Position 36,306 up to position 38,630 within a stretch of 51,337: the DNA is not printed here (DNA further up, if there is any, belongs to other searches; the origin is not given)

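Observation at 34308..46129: Complete Che-like chemosensory operon in a Bacteroidota-type context, with no CheY and non-motility-looking neighbours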

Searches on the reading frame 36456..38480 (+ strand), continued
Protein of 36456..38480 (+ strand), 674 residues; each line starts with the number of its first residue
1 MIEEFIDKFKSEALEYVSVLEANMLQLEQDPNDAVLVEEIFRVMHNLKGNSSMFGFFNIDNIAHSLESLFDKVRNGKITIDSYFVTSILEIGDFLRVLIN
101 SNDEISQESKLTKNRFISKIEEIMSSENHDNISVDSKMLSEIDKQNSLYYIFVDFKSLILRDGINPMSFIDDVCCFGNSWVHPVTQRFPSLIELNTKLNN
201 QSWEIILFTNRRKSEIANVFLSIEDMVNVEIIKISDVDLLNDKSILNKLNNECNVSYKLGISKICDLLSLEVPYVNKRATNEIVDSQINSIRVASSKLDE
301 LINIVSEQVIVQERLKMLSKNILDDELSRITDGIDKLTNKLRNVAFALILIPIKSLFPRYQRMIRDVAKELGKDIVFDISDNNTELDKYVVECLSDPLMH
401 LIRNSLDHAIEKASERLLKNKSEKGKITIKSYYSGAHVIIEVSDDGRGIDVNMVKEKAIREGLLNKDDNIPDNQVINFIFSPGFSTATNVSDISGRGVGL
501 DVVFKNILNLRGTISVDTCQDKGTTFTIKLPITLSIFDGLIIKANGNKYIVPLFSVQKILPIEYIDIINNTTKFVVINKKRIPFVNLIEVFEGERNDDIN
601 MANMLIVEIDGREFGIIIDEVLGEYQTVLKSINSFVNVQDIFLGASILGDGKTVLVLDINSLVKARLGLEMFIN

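Call 31: list_cluster_members(proteins=[window:36456-38480:+, window:16413-17810:-, window:43862-46129:+, window:34308-34679:-])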
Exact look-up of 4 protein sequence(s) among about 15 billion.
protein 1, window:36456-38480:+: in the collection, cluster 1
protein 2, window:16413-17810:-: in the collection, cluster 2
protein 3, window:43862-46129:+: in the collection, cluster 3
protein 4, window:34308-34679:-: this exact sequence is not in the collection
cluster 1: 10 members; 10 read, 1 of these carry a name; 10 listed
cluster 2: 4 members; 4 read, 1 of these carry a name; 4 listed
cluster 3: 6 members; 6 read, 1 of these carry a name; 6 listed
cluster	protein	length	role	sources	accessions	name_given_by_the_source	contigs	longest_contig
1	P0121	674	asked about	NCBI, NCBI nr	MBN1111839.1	MAG: chemotaxis protein CheA [Bacteroidales bacterium] | chemotaxis protein CheA [Bacteroidales bacterium]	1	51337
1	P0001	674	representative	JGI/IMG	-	-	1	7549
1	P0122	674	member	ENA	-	-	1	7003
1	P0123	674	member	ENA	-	-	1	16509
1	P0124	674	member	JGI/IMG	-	-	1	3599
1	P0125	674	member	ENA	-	-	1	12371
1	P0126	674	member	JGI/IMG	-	-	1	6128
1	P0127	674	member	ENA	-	-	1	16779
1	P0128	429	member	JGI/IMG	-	-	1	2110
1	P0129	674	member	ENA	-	-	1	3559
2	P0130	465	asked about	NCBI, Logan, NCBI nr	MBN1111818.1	MAG: tRNA uridine-5-carboxymethylaminomethyl(34) synthesis GTPase MnmE [Bacteroidales ... | tRNA uridine-5-carboxymethylaminomethyl(34) synthesis GTPase MnmE [Bacteroidales ...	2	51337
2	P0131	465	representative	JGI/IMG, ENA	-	-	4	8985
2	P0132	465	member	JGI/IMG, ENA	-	-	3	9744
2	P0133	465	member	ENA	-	-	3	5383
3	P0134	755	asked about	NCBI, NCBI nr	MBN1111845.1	MAG: PAS domain S-box protein [Bacteroidales bacterium] | PAS domain S-box protein [Bacteroidales bacterium]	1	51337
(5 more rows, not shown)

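Call 33: search_protein_families(library=pfam, proteins=[L001:15558-16448:+, L002:14051-14950:+, L001:8820-9143:+, L001:9149-9460:+, L002:8833-9162:+, L002:9613-9978:+, L001:9621-10004:+, L008:15398-16315:+, L006:9190-9537:+], max_evalue=0.1)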
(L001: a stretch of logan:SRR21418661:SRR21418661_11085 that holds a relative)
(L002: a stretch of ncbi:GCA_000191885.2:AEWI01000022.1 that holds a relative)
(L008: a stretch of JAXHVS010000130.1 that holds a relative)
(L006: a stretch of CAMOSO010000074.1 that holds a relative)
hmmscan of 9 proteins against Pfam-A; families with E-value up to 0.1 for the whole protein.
L001:15558-16448:+ (296 aa): 4 families
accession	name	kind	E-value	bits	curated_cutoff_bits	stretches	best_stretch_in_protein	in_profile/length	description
PF02518.31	HATPase_c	-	4.9e-17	62.8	26.4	1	163-271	2-109/111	Histidine kinase-, DNA gyrase B-, and HSP90-like ATPase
PF14501.12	HATPase_c_5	-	6e-06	26.5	22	1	167-265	6-97/102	GHKL domain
PF00512.31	HisKA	-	0.00014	22.3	26.9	1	48-115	2-66/66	His Kinase A (phospho-acceptor) domain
PF05379.17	Peptidase_C23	-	0.022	15.3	25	0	173-222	7-54/88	Carlavirus endopeptidase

L002:14051-14950:+ (299 aa): 6 families
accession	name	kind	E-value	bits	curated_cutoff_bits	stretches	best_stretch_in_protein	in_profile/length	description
PF02518.31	HATPase_c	-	4.9e-27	95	26.4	1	166-276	2-110/111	Histidine kinase-, DNA gyrase B-, and HSP90-like ATPase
PF13581.12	HATPase_c_2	-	8.9e-08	32.6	27.4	1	165-270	27-124/127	Histidine kinase-like ATPase domain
PF14501.12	HATPase_c_5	-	2.8e-05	24.4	22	1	170-264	6-93/102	GHKL domain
PF00512.31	HisKA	-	0.002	18.5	26.9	1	48-114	2-66/66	His Kinase A (phospho-acceptor) domain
PF05269.17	Phage_CII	-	0.03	15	21.3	1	38-89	4-55/91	Bacteriophage CII protein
PF10393.14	Matrilin_ccoil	-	0.067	13.4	26.3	0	20-45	17-42/45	Trimeric coiled-coil oligomerisation domain of matrilin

L001:8820-9143:+ (107 aa): 0 families

L001:9149-9460:+ (103 aa): 2 families
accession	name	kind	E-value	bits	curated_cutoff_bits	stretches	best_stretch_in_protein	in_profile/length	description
PF13466.11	STAS_2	-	0.0032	18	29.2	1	19-75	1-57/80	STAS domain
PF01740.26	STAS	-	0.0032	17.7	22.6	1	9-75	3-71/106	STAS domain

L002:8833-9162:+ (109 aa): 2 families
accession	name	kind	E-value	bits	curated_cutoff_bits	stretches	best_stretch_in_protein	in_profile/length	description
PF01740.26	STAS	-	0.033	14.4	22.6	1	9-102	3-97/106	STAS domain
PF13466.11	STAS_2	-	0.071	13.7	29.2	1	22-98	4-79/80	STAS domain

L002:9613-9978:+ (121 aa): 2 families
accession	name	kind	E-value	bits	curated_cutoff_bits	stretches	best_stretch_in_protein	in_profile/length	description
PF01627.28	Hpt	-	6.6e-06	26.7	24.6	1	9-105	3-80/84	Hpt domain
PF00458.25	WHEP-TRS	-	0.081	13.4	32.5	0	9-31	21-43/53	WHEP-TRS domain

L001:9621-10004:+ (127 aa): 2 families
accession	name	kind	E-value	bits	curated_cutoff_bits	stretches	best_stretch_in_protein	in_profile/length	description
PF00072.30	Response_reg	-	3.2e-29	101.8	30.2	1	11-123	1-111/111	Response regulator receiver domain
PF23198.2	PDE8A_N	-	0.041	14.2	29.6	1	7-97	9-100/147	PDE8A-like, N-terminal domain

L008:15398-16315:+ (305 aa): 3 families
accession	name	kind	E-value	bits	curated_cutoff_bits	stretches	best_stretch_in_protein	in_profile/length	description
PF02518.31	HATPase_c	-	5.9e-25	88.3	26.4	1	166-276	2-110/111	Histidine kinase-, DNA gyrase B-, and HSP90-like ATPase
PF13581.12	HATPase_c_2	-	2.6e-06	27.9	27.4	1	168-266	30-120/127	Histidine kinase-like ATPase domain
PF22482.2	AsnC_trans_reg_3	-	0.059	13.9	24.4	0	50-89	14-53/95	PF0864 C-terminal dimeric alpha+beta barrel domain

L006:9190-9537:+ (115 aa): 2 families
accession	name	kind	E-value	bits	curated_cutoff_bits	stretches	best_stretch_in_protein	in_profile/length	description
PF13466.11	STAS_2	-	6.5e-07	29.9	29.2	1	19-96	3-79/80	STAS domain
PF01740.26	STAS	-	0.00019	21.6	22.6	1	14-100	10-97/106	STAS domain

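Call 34: find_encoding_contigs(protein=P0015, flank=10000, max_places=1)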
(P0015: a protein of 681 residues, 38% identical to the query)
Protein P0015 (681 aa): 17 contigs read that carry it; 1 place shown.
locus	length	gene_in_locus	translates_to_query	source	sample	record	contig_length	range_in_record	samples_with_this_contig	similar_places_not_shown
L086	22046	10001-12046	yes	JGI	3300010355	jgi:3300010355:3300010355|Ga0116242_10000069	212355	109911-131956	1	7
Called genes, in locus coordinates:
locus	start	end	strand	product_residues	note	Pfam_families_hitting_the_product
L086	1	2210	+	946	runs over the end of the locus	PF00690:Cation_ATPase_N, PF00122:E1-E2_ATPase, PF00702:Hydrolase, PF13246:Cation_ATPase, PF00689:Cation_ATPase_C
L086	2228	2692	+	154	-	PF01243:PNPOx_N, PF12900:Pyridox_ox_2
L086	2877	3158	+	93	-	-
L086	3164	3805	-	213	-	PF06940:DUF1287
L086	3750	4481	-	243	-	PF01863:YgjP-like, PF10263:SprT-like (weak), PF08325:WLM (weak)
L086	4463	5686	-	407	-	PF18175:HU-CCDC81_bac_2, PF05036:SPOR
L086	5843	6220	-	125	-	PF00072:Response_reg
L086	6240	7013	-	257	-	PF00027:cNMP_binding, PF13545:HTH_Crp_2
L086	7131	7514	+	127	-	PF00072:Response_reg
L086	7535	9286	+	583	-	-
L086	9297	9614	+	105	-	-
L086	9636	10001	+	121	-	PF00072:Response_reg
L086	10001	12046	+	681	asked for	PF01627:Hpt, PF02895:H-kinase_dim, PF02518:HATPase_c, PF01584:CheW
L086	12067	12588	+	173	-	PF01584:CheW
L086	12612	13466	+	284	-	PF03705:CheR_N, PF01739:CheR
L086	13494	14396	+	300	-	PF02518:HATPase_c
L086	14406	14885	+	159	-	PF03975:CheD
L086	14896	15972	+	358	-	PF00072:Response_reg, PF01339:CheB_methylest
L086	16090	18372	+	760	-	PF13185:GAF_2, PF01590:GAF, PF13188:PAS_8 (faint), PF08448:PAS_4 (weak), PF13426:PAS_9, PF08447:PAS_3 (weak), PF00989:PAS, PF13426:PAS_9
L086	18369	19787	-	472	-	PF13440:Polysacc_synt_3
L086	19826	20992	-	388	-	-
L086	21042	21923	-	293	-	PF00763:THF_DHG_CYH, PF02882:THF_DHG_CYH_C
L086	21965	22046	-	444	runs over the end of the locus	PF02881:SRP54_N, PF06414:Zeta_toxin (faint), PF00448:SRP54, PF02492:cobW (weak), PF02978:SRP_SPB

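Call 35: find_encoding_contigs(protein=P0086, flank=10000, max_places=1)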
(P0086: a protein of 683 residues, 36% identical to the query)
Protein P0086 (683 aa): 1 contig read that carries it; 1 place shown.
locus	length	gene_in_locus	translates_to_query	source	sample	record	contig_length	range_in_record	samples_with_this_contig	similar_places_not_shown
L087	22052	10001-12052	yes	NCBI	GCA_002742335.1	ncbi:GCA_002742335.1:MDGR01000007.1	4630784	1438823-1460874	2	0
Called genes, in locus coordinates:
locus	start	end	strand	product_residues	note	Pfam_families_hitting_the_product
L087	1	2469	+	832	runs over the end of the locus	PF00403:HMA, PF19335:HMBD, PF00122:E1-E2_ATPase, PF00702:Hydrolase, PF08282:Hydrolase_3 (faint)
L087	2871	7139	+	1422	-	PF00989:PAS (faint), PF08448:PAS_4 (faint), PF13188:PAS_8 (faint), PF13426:PAS_9, PF13185:GAF_2 (faint), PF08447:PAS_3, PF07730:HisKA_3, PF02518:HATPase_c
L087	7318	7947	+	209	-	PF08447:PAS_3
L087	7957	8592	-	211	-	PF00072:Response_reg, PF00196:GerE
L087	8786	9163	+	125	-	PF00072:Response_reg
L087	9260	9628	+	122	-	PF13466:STAS_2 (faint)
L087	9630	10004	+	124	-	PF00072:Response_reg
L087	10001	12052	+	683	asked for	PF01627:Hpt, PF02895:H-kinase_dim, PF02518:HATPase_c, PF01584:CheW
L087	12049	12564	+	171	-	PF01584:CheW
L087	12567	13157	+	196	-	PF01584:CheW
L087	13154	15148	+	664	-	PF00672:HAMP (faint), PF00015:MCPsignal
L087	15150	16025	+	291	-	PF03705:CheR_N, PF01739:CheR, PF08242:Methyltransf_12 (faint), PF13489:Methyltransf_23 (weak), PF13649:Methyltransf_25 (faint), PF08241:Methyltransf_11 (weak)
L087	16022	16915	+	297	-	PF00512:HisKA (weak), PF13581:HATPase_c_2 (weak), PF02518:HATPase_c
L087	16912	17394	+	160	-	PF03975:CheD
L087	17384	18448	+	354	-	PF00072:Response_reg, PF01339:CheB_methylest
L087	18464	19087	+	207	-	-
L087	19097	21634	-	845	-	PF13620:CarboxypepD_reg, PF13715:CarbopepD_reg_2, PF18939:DUF5686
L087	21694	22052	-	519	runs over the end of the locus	PF14052:Caps_assemb_Wzi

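Call 36: find_encoding_contigs(protein=P0024, flank=10000, max_places=1)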
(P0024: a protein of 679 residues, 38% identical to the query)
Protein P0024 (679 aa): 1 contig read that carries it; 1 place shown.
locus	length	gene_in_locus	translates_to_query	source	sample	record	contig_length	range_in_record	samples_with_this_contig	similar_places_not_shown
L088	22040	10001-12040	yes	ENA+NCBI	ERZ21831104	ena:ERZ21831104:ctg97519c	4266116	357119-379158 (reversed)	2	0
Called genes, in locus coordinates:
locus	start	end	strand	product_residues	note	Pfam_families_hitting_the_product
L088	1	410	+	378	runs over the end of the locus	PF00512:HisKA (weak), PF02518:HATPase_c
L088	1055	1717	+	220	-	PF00072:Response_reg, PF00196:GerE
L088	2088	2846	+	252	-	-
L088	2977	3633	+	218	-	PF00072:Response_reg, PF00196:GerE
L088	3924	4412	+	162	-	-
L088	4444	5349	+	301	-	-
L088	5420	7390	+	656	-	PF01590:GAF, PF13185:GAF_2, PF13492:GAF_3 (faint), PF00989:PAS (faint), PF08448:PAS_4, PF13188:PAS_8 (faint), PF08447:PAS_3, PF13426:PAS_9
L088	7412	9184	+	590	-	-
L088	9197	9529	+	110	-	PF01740:STAS (weak)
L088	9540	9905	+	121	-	PF00072:Response_reg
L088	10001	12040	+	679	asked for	PF01627:Hpt, PF02895:H-kinase_dim, PF02518:HATPase_c, PF01584:CheW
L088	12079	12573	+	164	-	PF01584:CheW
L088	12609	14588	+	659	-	PF02203:TarH (weak), PF12729:4HB_MCP_1, PF18947:HAMP_2, PF00015:MCPsignal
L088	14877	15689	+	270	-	PF03705:CheR_N, PF01739:CheR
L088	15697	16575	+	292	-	PF13581:HATPase_c_2 (faint), PF02518:HATPase_c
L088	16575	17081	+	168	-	PF03975:CheD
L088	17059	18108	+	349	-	-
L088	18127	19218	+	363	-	PF00072:Response_reg, PF01339:CheB_methylest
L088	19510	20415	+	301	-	PF08242:Methyltransf_12 (faint), PF03705:CheR_N, PF01739:CheR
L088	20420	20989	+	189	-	PF01339:CheB_methylest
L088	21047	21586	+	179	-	PF13185:GAF_2, PF01590:GAF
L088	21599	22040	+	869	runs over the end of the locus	PF13185:GAF_2, PF00989:PAS, PF13188:PAS_8 (faint), PF13426:PAS_9, PF08447:PAS_3, PF00989:PAS, PF08448:PAS_4 (weak), PF07228:SpoIIE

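Call 43: search_solved_structures(query=window:36456-38480:+, max_evalue=0.001)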
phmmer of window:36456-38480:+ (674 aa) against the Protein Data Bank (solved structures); distinct sequences matched with E-value up to 0.001: 21.
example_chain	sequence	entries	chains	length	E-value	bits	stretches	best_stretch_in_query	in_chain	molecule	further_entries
6s1k_A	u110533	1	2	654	7e-84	285.7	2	255-663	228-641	Chemotaxis protein CheA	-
3ja6_C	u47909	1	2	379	3.3e-78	267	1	290-663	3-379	Chemotaxis protein CheA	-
1b3q_A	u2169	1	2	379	6.5e-78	266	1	290-663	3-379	PROTEIN (CHEMOTAXIS PROTEIN CHEA)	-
2ch4_A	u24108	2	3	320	1.1e-72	248.8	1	350-663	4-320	CHEMOTAXIS PROTEIN CHEA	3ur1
8c5v_A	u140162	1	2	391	4.3e-72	246.8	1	287-662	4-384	Chemotaxis protein CheA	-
4jpb_A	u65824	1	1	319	2e-70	241.3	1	350-663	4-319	Chemotaxis protein CheA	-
4xiv_A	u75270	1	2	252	6.3e-57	196.7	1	290-533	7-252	Chemotaxis protein CheA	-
1i5d_A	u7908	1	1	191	2e-50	175.2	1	348-533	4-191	CHEMOTAXIS PROTEIN CHEA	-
1i58_A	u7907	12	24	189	3.2e-50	174.6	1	350-533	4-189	CHEMOTAXIS PROTEIN CHEA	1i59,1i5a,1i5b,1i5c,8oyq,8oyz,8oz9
6mi6_A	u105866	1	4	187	1.2e-49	172.7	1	350-532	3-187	Chemotaxis protein CheA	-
6ff6_A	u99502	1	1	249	3.3e-17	65.5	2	5-99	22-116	BRIC1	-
2ld6_A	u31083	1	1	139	3.6e-15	58.8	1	1-99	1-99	Chemotaxis protein CheA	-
1tqg_A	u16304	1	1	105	3.8e-14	55.4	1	4-95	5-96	Chemotaxis protein cheA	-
8c5v_C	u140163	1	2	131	6.2e-11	44.8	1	2-104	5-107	Chemotaxis protein CheA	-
1i5n_A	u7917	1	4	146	2.2e-10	43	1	2-101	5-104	CHEMOTAXIS PROTEIN CHEA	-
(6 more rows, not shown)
